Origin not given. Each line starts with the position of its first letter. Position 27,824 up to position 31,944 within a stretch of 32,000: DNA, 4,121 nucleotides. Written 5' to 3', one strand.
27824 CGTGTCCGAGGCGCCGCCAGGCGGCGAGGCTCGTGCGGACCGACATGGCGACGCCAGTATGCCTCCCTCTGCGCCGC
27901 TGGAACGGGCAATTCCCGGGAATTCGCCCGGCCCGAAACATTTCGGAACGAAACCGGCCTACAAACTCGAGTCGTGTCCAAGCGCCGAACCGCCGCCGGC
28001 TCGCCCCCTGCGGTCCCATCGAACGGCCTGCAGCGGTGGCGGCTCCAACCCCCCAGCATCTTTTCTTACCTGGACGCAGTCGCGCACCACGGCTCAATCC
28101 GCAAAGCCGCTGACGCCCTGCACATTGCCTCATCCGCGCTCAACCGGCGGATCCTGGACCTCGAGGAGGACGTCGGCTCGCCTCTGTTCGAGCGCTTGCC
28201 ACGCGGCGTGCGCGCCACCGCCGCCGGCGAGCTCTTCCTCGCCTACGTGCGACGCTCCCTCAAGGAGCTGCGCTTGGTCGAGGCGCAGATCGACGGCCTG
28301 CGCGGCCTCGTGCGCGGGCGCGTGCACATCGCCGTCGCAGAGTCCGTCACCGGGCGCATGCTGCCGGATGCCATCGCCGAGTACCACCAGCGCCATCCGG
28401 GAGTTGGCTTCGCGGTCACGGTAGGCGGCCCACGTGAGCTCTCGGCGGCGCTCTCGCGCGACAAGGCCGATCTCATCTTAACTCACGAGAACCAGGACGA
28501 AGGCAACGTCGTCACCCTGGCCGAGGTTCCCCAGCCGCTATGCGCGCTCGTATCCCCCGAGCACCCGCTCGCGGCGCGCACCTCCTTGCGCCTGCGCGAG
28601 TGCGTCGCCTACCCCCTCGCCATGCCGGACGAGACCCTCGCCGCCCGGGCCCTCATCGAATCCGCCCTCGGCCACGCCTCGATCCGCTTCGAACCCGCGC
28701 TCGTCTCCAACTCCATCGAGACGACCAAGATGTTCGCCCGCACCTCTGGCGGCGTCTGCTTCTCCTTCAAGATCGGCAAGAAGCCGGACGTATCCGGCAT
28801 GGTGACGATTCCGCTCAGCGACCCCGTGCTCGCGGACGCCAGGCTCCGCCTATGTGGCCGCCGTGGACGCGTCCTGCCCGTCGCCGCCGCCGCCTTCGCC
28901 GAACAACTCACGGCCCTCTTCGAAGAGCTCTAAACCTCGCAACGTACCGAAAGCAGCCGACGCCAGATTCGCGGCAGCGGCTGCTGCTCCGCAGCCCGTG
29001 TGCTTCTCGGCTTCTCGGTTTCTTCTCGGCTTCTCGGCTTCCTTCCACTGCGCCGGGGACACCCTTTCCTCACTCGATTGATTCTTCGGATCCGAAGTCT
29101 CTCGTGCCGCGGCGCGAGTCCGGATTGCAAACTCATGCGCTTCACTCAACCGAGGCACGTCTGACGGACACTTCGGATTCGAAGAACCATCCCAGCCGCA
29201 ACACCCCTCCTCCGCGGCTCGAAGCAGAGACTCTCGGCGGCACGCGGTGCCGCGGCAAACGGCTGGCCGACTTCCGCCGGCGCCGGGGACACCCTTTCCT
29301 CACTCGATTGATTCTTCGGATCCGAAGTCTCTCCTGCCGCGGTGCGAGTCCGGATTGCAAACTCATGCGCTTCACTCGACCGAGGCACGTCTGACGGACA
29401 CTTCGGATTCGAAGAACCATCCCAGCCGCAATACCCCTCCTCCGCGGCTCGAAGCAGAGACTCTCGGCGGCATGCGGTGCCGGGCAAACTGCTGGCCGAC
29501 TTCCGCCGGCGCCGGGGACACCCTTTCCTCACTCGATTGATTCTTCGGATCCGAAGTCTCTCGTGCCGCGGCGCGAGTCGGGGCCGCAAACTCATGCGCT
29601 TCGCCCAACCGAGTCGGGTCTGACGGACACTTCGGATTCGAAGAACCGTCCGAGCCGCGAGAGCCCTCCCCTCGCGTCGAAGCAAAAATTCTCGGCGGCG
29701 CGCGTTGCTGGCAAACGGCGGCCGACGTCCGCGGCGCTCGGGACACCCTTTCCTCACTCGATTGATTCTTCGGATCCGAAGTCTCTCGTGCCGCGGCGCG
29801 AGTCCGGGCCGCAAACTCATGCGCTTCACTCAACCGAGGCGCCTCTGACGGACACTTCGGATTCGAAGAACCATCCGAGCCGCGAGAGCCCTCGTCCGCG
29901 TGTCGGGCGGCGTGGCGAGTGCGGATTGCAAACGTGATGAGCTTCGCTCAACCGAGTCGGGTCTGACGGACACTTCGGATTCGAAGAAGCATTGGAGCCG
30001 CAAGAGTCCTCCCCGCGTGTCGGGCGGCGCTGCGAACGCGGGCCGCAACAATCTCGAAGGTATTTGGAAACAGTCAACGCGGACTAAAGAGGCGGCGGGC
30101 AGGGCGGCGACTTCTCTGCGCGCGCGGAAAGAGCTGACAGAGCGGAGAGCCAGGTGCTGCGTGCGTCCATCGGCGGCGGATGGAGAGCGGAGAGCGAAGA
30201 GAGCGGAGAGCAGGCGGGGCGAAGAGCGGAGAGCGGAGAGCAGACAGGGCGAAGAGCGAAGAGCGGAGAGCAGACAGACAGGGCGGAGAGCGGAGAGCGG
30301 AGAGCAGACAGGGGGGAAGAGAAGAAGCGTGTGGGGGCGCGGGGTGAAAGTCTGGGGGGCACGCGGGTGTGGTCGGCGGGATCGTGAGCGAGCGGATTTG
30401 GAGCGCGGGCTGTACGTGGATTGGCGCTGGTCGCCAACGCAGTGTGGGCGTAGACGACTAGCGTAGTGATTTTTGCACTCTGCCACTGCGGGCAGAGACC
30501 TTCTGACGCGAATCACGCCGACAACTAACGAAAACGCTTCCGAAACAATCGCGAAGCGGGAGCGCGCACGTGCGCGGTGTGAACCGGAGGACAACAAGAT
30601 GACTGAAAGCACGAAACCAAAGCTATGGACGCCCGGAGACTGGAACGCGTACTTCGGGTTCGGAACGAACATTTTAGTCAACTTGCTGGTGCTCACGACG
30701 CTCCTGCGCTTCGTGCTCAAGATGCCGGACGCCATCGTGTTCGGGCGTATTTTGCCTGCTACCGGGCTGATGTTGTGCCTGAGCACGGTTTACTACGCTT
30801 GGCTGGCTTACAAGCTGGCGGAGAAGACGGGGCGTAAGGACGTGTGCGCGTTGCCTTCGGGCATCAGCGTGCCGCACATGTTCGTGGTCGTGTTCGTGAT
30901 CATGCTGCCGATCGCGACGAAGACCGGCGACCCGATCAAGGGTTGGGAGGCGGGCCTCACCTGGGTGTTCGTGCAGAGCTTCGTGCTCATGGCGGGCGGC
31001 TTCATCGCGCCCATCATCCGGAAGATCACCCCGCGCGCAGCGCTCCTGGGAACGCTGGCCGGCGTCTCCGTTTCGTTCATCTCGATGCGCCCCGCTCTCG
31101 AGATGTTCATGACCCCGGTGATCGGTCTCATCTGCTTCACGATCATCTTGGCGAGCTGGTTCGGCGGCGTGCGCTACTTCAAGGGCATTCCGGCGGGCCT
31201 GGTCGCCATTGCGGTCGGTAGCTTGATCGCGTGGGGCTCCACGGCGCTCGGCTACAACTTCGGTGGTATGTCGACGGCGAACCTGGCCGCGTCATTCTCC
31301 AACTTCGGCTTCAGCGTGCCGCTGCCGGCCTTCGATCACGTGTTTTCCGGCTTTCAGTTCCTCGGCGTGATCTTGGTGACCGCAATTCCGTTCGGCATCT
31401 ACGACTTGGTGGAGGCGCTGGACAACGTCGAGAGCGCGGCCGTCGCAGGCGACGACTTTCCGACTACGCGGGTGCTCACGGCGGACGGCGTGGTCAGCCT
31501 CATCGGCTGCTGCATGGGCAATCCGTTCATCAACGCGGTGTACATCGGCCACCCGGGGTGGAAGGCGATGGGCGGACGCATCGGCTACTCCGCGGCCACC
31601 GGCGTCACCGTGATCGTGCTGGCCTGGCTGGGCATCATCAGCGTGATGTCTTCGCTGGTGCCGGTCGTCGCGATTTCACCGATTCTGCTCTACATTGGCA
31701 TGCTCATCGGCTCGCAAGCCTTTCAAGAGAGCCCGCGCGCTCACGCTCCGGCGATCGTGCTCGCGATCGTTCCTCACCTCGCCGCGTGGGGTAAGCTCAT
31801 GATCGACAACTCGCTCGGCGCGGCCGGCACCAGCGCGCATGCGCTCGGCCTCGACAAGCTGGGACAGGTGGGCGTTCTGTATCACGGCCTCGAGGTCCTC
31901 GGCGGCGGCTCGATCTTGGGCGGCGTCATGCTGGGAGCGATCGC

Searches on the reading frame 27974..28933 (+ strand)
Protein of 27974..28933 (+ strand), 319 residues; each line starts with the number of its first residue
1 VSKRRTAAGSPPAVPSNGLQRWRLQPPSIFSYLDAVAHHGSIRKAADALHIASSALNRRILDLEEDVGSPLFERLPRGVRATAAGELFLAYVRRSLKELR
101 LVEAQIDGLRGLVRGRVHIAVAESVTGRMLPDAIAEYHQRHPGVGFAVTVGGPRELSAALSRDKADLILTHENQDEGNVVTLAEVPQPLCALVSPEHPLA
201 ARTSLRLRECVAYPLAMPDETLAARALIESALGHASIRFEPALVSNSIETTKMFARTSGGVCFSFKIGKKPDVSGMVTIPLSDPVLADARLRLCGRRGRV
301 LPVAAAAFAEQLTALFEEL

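Call 57: find_encoding_contigs(protein=window:27974-28930:+, flank=10000, max_places=8)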
Protein window:27974-28930:+ (319 aa): 1 contig read that carries it; 1 place shown.
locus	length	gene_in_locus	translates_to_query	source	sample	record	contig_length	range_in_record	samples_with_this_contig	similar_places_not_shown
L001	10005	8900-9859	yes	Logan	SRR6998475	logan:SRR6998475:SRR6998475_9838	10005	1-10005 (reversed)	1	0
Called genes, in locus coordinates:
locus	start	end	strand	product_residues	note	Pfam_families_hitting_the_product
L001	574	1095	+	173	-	PF04264:YceI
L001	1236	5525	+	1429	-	PF00270:DEAD, PF04851:ResIII (weak), PF00271:Helicase_C, PF19306:WHD_Lhr, PF08494:DEAD_assoc, PF23235:WHD_3rd_Lhr, PF23234:WHD_4th_Lhr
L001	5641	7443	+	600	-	PF01590:GAF, PF13185:GAF_2, PF00989:PAS (faint), PF08448:PAS_4, PF13426:PAS_9 (weak), PF08448:PAS_4, PF00990:GGDEF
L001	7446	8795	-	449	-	PF00211:Guanylate_cyc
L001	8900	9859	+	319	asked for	PF00126:HTH_1, PF03466:LysR_substrate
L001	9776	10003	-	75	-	?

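Call 61: search_protein_families(library=pfam, proteins=[window:27974-28933:+], max_evalue=0.0001)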
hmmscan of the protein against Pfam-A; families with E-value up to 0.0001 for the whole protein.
window:27974-28933:+ (319 aa): 2 families
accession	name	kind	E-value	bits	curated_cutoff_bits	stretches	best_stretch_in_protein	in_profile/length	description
PF03466.25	LysR_substrate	-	2.4e-34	119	28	1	111-314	2-206/209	LysR substrate binding domain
PF00126.33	HTH_1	-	1.1e-17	64.2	26.6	1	31-86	5-60/60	Bacterial regulatory helix-turn-helix protein, lysR family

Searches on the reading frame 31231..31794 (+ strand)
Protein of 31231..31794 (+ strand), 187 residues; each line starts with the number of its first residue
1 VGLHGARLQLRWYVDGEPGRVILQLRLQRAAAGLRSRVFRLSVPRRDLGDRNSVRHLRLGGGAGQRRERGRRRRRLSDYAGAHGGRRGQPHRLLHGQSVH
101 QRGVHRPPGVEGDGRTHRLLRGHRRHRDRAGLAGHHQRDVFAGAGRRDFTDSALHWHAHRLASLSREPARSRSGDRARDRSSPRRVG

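Call 61: search_protein_families(library=pfam, proteins=[window:31231-31794:+], max_evalue=0.0001)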
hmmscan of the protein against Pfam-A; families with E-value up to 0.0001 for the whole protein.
window:31231-31794:+ (187 aa): 0 families

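Call 84: find_encoding_contigs(protein=window:31231-31791:+, flank=10000, max_places=4)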
Protein window:31231-31791:+ (187 aa): no gene with exactly this product is on record in the collection.
